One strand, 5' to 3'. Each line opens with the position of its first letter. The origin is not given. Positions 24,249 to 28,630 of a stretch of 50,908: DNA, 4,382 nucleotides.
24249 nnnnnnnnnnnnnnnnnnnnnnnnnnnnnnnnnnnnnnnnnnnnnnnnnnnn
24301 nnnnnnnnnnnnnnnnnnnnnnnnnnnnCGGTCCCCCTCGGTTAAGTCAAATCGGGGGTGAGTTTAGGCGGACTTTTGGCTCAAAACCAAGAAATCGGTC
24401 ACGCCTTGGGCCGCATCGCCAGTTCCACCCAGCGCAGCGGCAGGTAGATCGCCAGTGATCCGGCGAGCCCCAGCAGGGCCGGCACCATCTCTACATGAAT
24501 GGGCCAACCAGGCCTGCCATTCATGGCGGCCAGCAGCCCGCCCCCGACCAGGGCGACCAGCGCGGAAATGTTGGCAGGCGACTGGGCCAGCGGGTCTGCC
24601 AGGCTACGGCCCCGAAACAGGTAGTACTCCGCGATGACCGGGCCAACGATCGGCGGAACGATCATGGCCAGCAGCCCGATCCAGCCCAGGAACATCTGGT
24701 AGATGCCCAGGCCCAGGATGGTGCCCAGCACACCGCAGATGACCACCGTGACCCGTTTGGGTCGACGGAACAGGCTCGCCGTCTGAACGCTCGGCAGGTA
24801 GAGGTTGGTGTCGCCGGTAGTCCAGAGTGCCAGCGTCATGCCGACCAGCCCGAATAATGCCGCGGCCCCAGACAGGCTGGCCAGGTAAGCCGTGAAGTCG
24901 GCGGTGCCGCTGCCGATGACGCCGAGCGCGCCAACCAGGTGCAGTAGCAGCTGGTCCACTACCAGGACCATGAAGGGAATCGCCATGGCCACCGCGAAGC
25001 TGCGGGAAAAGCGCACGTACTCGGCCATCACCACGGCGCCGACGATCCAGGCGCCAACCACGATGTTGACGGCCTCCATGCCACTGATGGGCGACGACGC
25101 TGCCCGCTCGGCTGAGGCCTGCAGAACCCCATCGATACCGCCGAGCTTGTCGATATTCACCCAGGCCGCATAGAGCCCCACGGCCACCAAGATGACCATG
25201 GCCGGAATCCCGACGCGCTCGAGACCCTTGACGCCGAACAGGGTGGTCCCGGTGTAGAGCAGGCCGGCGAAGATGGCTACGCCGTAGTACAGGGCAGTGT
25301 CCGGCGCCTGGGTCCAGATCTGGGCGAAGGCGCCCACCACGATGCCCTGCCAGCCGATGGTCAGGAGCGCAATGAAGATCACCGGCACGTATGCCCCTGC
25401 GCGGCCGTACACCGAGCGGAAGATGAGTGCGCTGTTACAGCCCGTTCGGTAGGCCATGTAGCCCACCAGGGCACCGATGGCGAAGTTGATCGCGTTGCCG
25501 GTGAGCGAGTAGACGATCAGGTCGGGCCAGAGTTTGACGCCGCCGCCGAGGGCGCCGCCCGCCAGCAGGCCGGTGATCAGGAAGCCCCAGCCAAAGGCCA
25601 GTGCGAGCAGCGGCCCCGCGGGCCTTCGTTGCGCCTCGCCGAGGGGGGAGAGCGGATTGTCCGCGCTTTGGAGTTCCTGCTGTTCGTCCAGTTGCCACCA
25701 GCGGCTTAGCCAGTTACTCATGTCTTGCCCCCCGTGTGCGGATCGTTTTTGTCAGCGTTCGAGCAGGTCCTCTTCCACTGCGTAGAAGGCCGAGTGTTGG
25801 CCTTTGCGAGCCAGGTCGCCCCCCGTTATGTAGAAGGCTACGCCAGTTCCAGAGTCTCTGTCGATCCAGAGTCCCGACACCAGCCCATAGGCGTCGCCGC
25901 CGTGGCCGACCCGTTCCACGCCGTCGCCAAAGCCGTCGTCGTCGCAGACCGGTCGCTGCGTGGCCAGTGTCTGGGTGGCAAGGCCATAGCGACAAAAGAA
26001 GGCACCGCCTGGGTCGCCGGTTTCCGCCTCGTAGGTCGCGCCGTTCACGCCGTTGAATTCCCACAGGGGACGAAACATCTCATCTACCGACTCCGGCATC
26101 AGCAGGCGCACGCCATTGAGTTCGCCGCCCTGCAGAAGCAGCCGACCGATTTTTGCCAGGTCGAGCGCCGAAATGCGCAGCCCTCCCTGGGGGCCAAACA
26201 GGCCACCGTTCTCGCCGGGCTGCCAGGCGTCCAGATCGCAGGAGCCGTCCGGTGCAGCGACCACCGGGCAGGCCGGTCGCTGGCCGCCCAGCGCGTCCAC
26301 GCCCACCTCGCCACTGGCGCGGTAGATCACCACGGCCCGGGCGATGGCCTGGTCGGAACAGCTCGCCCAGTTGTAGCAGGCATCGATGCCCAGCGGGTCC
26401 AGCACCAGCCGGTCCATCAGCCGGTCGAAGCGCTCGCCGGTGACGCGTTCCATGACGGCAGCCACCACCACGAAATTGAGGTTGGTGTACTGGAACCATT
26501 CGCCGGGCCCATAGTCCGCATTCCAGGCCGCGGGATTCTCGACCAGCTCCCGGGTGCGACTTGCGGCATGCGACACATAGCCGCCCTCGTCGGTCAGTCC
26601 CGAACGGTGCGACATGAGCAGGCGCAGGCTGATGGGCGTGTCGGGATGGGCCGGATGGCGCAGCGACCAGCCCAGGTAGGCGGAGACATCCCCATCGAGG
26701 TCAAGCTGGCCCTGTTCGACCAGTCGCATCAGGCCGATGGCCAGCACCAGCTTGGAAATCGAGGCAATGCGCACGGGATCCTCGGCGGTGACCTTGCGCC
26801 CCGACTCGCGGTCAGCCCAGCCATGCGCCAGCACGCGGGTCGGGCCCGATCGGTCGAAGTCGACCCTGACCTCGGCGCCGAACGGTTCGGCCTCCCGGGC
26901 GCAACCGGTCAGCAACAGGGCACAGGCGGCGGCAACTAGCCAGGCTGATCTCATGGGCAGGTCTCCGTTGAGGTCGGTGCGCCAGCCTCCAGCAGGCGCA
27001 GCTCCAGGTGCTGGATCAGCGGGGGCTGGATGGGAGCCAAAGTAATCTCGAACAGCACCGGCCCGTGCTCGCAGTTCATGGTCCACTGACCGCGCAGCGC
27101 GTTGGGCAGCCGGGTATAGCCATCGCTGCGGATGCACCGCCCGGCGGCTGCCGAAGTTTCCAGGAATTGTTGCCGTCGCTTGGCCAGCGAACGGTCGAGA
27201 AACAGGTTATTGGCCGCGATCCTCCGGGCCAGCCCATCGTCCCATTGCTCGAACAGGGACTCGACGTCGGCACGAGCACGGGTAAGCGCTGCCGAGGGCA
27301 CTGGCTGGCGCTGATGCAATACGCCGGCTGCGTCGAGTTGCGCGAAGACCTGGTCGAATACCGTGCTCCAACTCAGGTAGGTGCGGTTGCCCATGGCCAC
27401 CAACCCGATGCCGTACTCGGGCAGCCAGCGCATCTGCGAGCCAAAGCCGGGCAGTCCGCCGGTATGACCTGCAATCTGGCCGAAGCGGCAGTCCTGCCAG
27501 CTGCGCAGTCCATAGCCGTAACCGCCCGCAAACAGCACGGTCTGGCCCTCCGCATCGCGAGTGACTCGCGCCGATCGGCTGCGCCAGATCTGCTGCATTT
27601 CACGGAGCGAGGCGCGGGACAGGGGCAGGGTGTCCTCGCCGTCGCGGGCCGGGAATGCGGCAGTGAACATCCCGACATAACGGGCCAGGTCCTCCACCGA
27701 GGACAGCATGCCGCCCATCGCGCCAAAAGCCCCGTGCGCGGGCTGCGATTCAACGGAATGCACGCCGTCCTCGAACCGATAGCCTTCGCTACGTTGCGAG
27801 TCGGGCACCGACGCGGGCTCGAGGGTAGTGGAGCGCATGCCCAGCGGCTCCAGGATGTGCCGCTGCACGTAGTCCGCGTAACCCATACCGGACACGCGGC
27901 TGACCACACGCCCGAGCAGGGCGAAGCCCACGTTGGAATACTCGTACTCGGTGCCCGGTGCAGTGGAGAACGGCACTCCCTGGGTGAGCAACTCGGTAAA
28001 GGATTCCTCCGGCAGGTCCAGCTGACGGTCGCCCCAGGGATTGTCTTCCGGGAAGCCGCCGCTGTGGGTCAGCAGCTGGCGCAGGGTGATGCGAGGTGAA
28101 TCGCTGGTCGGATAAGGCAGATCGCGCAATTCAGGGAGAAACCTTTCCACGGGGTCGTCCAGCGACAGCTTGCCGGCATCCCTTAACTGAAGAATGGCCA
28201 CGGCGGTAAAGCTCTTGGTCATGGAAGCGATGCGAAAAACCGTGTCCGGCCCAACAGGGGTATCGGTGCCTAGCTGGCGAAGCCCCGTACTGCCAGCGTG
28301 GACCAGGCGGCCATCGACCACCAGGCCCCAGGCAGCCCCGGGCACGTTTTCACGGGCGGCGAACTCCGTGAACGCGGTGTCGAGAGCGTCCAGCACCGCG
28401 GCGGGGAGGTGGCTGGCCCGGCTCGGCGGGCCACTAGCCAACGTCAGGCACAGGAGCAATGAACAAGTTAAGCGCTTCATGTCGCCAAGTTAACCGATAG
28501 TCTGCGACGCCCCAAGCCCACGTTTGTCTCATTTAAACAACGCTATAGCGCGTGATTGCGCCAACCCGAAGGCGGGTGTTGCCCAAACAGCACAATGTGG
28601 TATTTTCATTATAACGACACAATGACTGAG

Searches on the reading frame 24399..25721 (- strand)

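Call 16: search_protein_families(library=pfam, proteins=[window:24399-25721:-])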
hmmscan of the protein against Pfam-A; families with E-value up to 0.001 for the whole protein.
window:24399-25721:- (440 aa): 1 family
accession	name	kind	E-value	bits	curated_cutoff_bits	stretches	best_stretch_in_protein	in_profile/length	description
PF02133.21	Transp_cyt_pur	-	3.4e-11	43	23.5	1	55-375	30-379/440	Permease for cytosine/purines, uracil, thiamine, allantoin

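Call 18: search_protein_families(library=ncbifam, proteins=[window:24399-25721:-], max_evalue=0.00001)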
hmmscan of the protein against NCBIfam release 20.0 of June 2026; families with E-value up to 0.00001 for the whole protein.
window:24399-25721:- (440 aa): 2 families
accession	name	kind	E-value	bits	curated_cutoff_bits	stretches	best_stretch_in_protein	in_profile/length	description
NF008241.0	PRK11017.1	equivalog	5e-51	173.7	326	1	19-400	4-379/416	cytosine permease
TIGR00800.1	ncs1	subfamily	1.1e-17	63.9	353.1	1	59-374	37-393/447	NCS1 family nucleobase:cation symporter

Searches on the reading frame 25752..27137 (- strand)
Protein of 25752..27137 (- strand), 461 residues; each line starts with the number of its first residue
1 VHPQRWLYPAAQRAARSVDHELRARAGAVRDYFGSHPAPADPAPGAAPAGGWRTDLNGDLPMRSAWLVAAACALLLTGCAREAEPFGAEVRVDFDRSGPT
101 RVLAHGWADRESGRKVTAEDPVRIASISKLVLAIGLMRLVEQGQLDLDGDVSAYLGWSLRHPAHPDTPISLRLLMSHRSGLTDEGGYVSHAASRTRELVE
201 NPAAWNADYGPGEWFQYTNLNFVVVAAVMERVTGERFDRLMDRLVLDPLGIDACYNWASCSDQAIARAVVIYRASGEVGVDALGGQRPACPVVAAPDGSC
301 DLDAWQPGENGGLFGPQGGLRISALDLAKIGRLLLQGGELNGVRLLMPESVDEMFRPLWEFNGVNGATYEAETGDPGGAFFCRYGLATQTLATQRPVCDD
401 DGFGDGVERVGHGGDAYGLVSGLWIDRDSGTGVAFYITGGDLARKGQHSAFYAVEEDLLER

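Call 16: search_protein_families(library=pfam, proteins=[window:25752-27137:-])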
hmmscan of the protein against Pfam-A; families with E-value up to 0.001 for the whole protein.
window:25752-27137:- (461 aa): 1 family
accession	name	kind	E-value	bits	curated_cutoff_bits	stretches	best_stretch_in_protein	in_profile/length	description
PF00144.29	Beta-lactamase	-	1e-45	156.8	27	1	103-445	31-316/329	Beta-lactamase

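Call 18: search_protein_families(library=ncbifam, proteins=[window:25752-27137:-], max_evalue=0.00001)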
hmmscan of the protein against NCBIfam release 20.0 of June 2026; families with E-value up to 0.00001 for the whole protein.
window:25752-27137:- (461 aa): 14 families
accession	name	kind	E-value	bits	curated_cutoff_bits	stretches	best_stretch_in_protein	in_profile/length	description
NF007943.0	PRK10662.1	equivalog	2.1e-12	46.4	266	1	109-254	70-222/380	D-alanyl-D-alanine-carboxypeptidase/endopeptidase AmpH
NF033085.1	bla_class_C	equivalog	4.9e-10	38.7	415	1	97-255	31-184/356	class C beta-lactamase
NF052559.1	MthAcHydAcmB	equivalog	7.1e-08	31.6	550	1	103-271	41-226/391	methyl acetate hydrolase AcmB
NF038269.1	lipase_LipE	equivalog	1.2e-07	31.2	750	0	103-252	63-218/407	lipase LipE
NF009622.0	PRK13128.1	equivalog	1.5e-07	30.3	443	1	104-279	40-212/518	D-aminopeptidase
NF052353.1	EstBLacLipLMycb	equivalog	4e-07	29.3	650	1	105-256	58-206/420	esterase/beta-lactamase LipL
NF038359.1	blaPRC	exception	6.1e-07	28.7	820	1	95-258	51-209/379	PRC family class C beta-lactamase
NF000422.6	blaPDC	exception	6.7e-07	28.8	865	1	98-254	62-214/397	PDC family class C beta-lactamase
NF012172.1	FOX-MOX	exception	7.2e-07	28.5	700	1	97-267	56-219/382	FOX/MOX family class C beta-lactamase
NF000519.2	blaPDC_var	exception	1e-06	28.2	900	1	98-263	62-223/397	PDC variant family class C beta-lactamase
NF000239.3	MOX_CMY1_fam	exception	1.5e-06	27.7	770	1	97-267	59-222/383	CMY-1/MOX family class C beta-lactamase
NF033569.1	blaLHK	exception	3.5e-06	26.2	850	1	96-277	63-237/390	LHK family class C beta-lactamase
NF045671.1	blaPNC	exception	3.9e-06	25.9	750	1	87-256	64-226/401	PNC family class C beta-lactamase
NF000423.2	blaSRT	exception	9.7e-06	25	860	0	98-256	52-204/378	SRT/SST family class C beta-lactamase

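Call 93: search_solved_structures(query=window:25752-26951:-, max_evalue=1e-8)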
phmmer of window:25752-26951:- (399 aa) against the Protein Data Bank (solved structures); distinct sequences matched with E-value up to 1e-8: 17.
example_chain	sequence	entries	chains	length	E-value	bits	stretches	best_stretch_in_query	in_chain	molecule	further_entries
1sde_A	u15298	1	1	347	1.1e-18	70.8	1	23-189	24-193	D-alanyl-D-alanine carboxypeptidase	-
1cef_A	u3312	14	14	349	1.1e-18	70.8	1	23-189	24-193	D-ALANYL-D-ALANINE CARBOXYPEPTIDASE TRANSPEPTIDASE | D-ALANYL-D-ALANINE CARBOXYPEPTIDASE | D-alanyl-D-alanine carboxypeptidase precursor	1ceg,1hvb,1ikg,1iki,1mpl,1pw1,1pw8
3wwx_A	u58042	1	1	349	1e-13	54.4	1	55-191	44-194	S12 family peptidase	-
1ci8_A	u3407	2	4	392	5.5e-13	52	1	41-193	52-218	PROTEIN (CARBOXYLESTERASE)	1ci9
4y7p_A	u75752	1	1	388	7.3e-13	51.6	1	34-190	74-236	Alkaline D-peptidase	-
7y3z_D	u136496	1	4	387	1.1e-12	51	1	21-294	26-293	Fenoxaprop-p-ethyl hydrolase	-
7atl_AAA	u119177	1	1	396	2.1e-12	50.1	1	41-192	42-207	Esterase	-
9s7k_A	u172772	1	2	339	3.5e-12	49.3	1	31-193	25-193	D-alanyl-D-alanine carboxypeptidase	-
6ksu_A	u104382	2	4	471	7e-12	48.3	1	13-194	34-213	Alpha/beta hydrolase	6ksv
9sn1_A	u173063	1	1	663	1.1e-11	47.7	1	53-191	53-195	Beta-lactamase family protein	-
2qmi_A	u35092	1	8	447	1.9e-11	46.9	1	43-196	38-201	Pbp related beta-lactamase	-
2dns_A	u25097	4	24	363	2.3e-10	43.4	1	38-197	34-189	D-amino acid amidase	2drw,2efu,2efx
6kje_B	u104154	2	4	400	3.6e-10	42.7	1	56-324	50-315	Pc15g00720 protein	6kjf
7spn_A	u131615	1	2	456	3.8e-10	42.6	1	44-217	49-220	IS11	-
6kjc_A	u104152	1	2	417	4.4e-10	42.4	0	56-324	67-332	Pc15g00720 protein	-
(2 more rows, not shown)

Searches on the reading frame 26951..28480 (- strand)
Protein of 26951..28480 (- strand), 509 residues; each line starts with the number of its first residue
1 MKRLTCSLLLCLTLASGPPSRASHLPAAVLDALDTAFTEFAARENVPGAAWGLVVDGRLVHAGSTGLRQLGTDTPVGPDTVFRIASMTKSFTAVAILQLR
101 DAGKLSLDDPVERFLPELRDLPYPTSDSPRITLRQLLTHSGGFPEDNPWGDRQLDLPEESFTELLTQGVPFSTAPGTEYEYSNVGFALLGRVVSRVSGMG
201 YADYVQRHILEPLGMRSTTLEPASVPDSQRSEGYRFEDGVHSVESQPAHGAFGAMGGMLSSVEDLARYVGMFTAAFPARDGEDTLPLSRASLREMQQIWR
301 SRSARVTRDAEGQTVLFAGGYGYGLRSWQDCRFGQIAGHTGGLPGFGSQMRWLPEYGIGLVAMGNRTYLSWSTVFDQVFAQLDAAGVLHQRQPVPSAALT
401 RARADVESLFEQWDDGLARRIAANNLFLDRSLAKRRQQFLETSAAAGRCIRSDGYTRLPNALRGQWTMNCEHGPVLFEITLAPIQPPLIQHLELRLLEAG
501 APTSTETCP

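Call 16: search_protein_families(library=pfam, proteins=[window:26951-28480:-])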
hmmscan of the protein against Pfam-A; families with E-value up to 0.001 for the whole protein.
window:26951-28480:- (509 aa): 1 family
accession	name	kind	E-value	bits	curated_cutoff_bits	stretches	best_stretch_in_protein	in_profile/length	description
PF00144.29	Beta-lactamase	-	1.7e-72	244.9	27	1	33-370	1-314/329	Beta-lactamase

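Call 18: search_protein_families(library=ncbifam, proteins=[window:26951-28480:-], max_evalue=0.00001)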
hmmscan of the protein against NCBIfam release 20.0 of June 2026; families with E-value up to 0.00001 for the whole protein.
window:26951-28480:- (509 aa): 48 families (the best 25 are shown)
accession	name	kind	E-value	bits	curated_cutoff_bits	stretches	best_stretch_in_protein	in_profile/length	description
NF007943.0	PRK10662.1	equivalog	9.3e-33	113.3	266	1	9-369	13-359/380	D-alanyl-D-alanine-carboxypeptidase/endopeptidase AmpH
NF033085.1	bla_class_C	equivalog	2.7e-27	95.5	415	1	31-270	6-232/356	class C beta-lactamase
NF045671.1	blaPNC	exception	1.4e-26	93.3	750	1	28-234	44-240/401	PNC family class C beta-lactamase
NF052559.1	MthAcHydAcmB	equivalog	4.7e-22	78.3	550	1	34-275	11-272/391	methyl acetate hydrolase AcmB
NF012173.1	CMY2-MIR-ACT-EC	exception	1.9e-21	76.3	680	1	2-271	4-256/380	CMY2/MIR/ACT/EC family class C beta-lactamase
NF000385.4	blaACT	exception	8.2e-20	71.1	810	1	2-270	4-255/380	ACT family cephalosporin-hydrolyzing class C beta-lactamase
NF033575.1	blaRHO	exception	1.8e-19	69.9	825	1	18-221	17-208/380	RHO family class C beta-lactamase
NF041666.1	ampC_Ecan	exception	1.3e-18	67.1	860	1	5-271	7-256/381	CMY2-MIR-ACT-EC family cephalosporin-hydrolyzing class C beta-lactamase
NF038238.1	blaBUT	exception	1.7e-18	66.9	850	1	31-270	32-257/383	BUT family class C beta-lactamase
NF000419.2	blaCMH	exception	3e-18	66.2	875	1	2-271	4-256/381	CMH family class C beta-lactamase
NF041665.1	blaPSZ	exception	3.5e-18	65.8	850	1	27-269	25-253/379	PSZ family class C beta-lactamase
NF040478.1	blaLAQ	exception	3.7e-18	65.6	850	1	1-270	1-254/380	LAQ family class C beta-lactamase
NF050810.1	blaCHC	exception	3.7e-18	65.5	780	1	8-271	10-255/387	CHC family extended-spectrum class C beta-lactamase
NF038069.1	blaIDC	exception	3.9e-18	65.5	850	1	28-269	37-264/395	IDC family class C beta-lactamase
NF000191.1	CMY2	exception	3.9e-18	65.4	800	1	2-273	4-258/381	CMY-2 family class C beta-lactamase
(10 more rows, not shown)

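Call 92: search_solved_structures(query=window:26951-28480:-, max_evalue=1e-15)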
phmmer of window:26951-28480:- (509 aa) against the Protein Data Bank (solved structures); distinct sequences matched with E-value up to 1e-15: 89 (the best 60 are shown).
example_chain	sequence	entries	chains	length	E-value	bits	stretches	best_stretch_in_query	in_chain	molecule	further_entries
2qmi_A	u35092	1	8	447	9.4e-40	139.9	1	33-367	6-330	Pbp related beta-lactamase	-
7v21_A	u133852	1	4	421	3.1e-30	108.5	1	44-355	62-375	Serine beta-lactamase-like protein LACTB, mitochondrial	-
4y7p_A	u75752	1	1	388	3.7e-29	105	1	58-271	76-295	Alkaline D-peptidase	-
9s7k_A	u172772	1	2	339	7.1e-28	100.8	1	61-270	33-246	D-alanyl-D-alanine carboxypeptidase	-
7ulw_A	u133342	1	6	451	4.4e-27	98.2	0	45-143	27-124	Serine beta-lactamase-like protein LACTB, mitochondrial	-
7v1y_A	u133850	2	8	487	4.9e-27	98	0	44-143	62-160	Serine beta-lactamase-like protein LACTB, mitochondrial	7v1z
7spn_A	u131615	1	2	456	1.4e-25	93.1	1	32-272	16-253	IS11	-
3ozh_A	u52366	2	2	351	3.5e-25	91.9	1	53-376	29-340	beta-lactamase/D-alanine carboxypeptidase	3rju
9sn1_A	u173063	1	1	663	4.6e-25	91.5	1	49-393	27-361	Beta-lactamase family protein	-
6ksu_A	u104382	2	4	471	2.5e-24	89.1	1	16-430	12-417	Alpha/beta hydrolase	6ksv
4gdn_A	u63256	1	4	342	2.9e-24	88.9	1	42-269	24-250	Protein flp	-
7pp3_A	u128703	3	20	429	4.9e-24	88.1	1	54-341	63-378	Esterase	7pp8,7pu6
3wwx_A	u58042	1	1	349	1.7e-21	79.7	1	47-268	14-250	S12 family peptidase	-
1sde_A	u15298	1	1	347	2.5e-21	79.2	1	39-346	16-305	D-alanyl-D-alanine carboxypeptidase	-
1cef_A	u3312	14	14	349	2.6e-21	79.1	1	39-346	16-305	D-ALANYL-D-ALANINE CARBOXYPEPTIDASE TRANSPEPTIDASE | D-ALANYL-D-ALANINE CARBOXYPEPTIDASE | D-alanyl-D-alanine carboxypeptidase precursor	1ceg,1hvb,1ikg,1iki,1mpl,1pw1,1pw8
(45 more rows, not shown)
